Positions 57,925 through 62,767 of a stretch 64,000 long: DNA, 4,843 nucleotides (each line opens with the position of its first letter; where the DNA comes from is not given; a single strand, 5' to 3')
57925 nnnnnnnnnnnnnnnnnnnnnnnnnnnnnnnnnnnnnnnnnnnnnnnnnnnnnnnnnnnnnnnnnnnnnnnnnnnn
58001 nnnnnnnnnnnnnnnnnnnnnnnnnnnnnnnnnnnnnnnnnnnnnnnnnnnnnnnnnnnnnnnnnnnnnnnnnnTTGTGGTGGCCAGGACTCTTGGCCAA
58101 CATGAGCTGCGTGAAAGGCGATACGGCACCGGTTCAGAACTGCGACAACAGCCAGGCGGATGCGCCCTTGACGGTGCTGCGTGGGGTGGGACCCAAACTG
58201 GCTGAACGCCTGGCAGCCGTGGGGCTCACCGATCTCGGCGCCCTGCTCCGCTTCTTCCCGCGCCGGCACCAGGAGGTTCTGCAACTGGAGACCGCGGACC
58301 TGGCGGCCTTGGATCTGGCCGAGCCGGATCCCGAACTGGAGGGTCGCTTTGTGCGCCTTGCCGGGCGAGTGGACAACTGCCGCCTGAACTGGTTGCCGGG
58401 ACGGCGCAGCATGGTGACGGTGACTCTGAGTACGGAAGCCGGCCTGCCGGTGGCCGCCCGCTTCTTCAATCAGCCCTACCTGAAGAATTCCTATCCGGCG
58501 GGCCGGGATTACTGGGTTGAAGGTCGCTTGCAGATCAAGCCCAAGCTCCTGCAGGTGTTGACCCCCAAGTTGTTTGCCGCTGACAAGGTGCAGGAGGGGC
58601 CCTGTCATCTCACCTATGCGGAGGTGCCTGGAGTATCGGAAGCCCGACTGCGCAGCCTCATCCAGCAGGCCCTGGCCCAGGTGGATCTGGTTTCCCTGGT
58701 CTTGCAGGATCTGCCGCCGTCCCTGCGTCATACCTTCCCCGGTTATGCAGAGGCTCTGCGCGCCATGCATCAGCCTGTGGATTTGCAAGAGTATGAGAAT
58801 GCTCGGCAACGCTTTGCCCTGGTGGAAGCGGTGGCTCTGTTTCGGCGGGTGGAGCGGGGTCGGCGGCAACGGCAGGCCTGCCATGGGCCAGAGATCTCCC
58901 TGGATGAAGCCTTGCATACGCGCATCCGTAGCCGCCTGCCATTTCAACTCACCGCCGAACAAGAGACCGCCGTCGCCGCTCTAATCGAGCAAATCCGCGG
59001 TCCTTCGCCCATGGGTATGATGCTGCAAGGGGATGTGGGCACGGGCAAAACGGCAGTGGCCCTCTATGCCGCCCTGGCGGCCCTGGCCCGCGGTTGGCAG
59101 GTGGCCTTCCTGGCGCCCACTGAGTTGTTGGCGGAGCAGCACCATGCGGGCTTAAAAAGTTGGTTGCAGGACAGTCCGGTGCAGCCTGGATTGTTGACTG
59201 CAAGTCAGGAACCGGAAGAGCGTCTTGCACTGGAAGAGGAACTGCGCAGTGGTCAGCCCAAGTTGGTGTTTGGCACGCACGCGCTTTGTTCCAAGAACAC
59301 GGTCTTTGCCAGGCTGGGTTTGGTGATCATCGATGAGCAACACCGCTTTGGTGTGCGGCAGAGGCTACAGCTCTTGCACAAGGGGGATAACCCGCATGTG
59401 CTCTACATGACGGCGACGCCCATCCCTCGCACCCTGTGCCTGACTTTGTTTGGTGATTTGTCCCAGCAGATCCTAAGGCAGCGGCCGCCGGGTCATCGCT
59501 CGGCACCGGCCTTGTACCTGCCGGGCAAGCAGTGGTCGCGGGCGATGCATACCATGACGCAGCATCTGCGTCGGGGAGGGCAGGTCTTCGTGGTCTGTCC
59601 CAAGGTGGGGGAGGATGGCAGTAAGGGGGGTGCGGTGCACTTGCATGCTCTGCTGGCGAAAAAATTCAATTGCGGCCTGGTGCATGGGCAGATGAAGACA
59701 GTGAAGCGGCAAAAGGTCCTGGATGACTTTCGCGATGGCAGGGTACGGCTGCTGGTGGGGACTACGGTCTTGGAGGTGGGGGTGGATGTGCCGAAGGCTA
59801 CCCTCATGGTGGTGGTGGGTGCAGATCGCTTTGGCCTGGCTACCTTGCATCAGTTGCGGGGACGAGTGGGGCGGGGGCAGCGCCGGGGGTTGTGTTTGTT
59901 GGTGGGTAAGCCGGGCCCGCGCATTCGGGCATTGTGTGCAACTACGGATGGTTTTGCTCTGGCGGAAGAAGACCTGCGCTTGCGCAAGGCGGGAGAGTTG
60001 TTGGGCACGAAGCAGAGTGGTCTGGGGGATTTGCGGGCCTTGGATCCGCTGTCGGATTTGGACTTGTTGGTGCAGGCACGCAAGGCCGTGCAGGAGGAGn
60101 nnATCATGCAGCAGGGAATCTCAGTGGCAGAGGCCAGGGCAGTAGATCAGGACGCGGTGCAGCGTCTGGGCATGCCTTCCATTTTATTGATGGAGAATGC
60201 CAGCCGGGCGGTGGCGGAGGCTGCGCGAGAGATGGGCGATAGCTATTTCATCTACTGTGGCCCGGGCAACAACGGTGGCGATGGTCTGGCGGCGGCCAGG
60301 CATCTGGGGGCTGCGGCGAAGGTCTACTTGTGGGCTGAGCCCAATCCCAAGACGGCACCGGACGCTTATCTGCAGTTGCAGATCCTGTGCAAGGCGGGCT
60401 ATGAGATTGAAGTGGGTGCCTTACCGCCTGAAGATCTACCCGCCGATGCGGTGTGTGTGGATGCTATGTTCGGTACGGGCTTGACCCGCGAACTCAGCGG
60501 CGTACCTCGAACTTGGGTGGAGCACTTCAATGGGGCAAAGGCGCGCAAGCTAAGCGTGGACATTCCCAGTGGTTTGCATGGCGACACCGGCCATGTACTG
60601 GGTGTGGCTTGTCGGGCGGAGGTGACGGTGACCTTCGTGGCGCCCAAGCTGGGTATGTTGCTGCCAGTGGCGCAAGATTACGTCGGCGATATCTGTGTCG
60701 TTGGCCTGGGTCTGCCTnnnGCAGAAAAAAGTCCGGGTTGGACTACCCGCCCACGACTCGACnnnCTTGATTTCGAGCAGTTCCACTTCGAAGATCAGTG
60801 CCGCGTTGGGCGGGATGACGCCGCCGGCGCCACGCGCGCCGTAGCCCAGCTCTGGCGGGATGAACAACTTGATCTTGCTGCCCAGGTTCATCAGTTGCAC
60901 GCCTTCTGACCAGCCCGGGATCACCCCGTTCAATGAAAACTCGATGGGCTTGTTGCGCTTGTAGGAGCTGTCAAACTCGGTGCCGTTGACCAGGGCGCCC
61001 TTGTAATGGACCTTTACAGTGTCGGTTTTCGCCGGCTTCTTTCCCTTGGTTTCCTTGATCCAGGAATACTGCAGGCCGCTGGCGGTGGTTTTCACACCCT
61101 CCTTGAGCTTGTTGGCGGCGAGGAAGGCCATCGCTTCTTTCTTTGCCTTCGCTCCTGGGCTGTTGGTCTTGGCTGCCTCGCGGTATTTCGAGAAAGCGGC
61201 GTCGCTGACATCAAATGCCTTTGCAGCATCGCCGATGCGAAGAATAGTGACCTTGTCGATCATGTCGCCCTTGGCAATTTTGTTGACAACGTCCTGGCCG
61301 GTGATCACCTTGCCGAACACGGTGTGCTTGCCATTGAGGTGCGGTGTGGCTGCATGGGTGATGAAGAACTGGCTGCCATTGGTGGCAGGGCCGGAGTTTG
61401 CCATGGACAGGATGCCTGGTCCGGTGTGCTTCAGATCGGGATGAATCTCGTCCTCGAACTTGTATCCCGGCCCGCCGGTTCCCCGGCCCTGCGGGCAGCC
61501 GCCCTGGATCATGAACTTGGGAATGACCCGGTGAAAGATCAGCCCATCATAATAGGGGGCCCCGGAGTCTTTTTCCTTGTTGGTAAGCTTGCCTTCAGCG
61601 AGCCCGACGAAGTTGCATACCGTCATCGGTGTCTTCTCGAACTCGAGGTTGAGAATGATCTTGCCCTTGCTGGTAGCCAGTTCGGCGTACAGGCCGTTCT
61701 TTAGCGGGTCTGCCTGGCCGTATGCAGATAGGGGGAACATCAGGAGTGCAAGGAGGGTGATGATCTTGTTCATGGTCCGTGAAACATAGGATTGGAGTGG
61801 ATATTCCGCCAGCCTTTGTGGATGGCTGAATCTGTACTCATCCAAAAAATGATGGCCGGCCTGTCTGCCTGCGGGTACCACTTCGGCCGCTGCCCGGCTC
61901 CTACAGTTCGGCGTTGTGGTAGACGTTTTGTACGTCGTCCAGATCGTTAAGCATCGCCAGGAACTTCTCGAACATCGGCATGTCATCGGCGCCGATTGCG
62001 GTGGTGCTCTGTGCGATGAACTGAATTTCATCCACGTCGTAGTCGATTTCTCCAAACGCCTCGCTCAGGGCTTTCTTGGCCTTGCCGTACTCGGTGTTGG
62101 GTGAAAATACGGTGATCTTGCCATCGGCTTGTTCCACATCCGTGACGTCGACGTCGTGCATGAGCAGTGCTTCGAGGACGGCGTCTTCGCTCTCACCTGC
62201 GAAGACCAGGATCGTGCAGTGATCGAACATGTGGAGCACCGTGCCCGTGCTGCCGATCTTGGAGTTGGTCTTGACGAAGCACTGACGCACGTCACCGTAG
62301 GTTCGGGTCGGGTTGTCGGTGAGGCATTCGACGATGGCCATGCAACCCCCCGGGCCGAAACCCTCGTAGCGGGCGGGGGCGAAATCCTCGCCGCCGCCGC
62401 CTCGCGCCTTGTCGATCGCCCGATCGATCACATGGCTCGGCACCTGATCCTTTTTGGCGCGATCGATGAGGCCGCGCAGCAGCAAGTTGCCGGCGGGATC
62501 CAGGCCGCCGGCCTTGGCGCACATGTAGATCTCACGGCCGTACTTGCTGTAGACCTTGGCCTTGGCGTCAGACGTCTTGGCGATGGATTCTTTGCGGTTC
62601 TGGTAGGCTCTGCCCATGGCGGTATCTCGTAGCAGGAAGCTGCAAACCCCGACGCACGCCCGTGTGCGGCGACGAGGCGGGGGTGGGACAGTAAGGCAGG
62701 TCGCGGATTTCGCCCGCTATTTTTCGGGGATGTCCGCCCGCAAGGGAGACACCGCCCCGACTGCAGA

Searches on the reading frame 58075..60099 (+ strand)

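Call 16: search_protein_families(library=pfam, proteins=[window:58075-60099:+])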
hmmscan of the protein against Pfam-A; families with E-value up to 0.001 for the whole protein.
window:58075-60099:+ (675 aa): 6 families
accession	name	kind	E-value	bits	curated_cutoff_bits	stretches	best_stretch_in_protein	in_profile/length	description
PF00271.37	Helicase_C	-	9e-21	74.6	23.5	1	495-600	7-108/110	Helicase conserved C-terminal domain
PF00270.35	DEAD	-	1.7e-19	70.6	26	1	296-452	4-162/167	DEAD/DEAH box helicase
PF04851.21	ResIII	-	1.2e-13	51.7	22.5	1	291-449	3-162/164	Type III restriction enzyme, res subunit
PF19833.4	RecG_dom3_C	-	2.1e-06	28.1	26.8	1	623-672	1-51/87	ATP-dependent DNA helicase RecG, domain 3, C-terminal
PF13604.12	AAA_30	-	1.7e-05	25.1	27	1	291-435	1-110/191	AAA domain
PF13191.12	AAA_16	-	2.2e-05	25.4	32.6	1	296-385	8-103/167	AAA ATPase domain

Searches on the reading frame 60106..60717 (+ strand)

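Call 16: search_protein_families(library=pfam, proteins=[window:60106-60717:+])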
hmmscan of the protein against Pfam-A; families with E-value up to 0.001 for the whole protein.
window:60106-60717:+ (204 aa): 1 family
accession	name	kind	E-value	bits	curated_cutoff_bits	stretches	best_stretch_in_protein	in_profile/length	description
PF03853.21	YjeF_N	-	1.2e-38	133.2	24.9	1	28-183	4-169/169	YjeF-related protein N-terminus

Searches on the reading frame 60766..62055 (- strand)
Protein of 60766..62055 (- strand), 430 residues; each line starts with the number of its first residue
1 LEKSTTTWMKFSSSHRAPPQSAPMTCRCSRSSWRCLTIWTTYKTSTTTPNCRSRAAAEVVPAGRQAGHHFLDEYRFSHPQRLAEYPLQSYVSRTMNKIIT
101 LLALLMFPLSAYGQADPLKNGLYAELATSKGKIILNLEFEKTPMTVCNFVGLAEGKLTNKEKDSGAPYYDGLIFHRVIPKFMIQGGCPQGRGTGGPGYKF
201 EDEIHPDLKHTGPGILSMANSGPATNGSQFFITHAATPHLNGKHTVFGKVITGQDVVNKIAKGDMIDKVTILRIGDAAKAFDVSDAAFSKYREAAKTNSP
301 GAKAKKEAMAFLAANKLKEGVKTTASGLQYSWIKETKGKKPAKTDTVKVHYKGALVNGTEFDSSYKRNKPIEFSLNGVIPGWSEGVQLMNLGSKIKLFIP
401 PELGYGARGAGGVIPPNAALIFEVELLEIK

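Call 16: search_protein_families(library=pfam, proteins=[window:60766-62055:-])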
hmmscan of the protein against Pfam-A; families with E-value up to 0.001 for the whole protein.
window:60766-62055:- (430 aa): 3 families
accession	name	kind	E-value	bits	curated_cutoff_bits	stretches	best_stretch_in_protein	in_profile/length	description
PF00160.26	Pro_isomerase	-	4.4e-45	154.2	21.7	1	124-270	2-153/159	Cyclophilin type peptidyl-prolyl cis-trans isomerase/CLD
PF00254.34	FKBP_C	-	8.5e-33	113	21.1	1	339-427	3-94/94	FKBP-type peptidyl-prolyl cis-trans isomerase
PF01346.23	FKBP_N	-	1.5e-09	39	22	1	286-330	49-95/97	Domain amino terminal to FKBP-type peptidyl-prolyl isomerase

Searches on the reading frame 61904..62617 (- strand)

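Call 16: search_protein_families(library=pfam, proteins=[window:61904-62617:-])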
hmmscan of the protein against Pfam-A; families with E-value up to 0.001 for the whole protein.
window:61904-62617:- (238 aa): 2 families
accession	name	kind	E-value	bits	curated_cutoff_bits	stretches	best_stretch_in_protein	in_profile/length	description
PF01709.26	Transcrip_reg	-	8e-44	149.6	27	1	82-236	4-160/160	TACO1/YebC second and third domain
PF20772.2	TACO1_YebC_N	-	7e-23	81.3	36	1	4-73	2-72/73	TACO1/YebC protein N-terminal domain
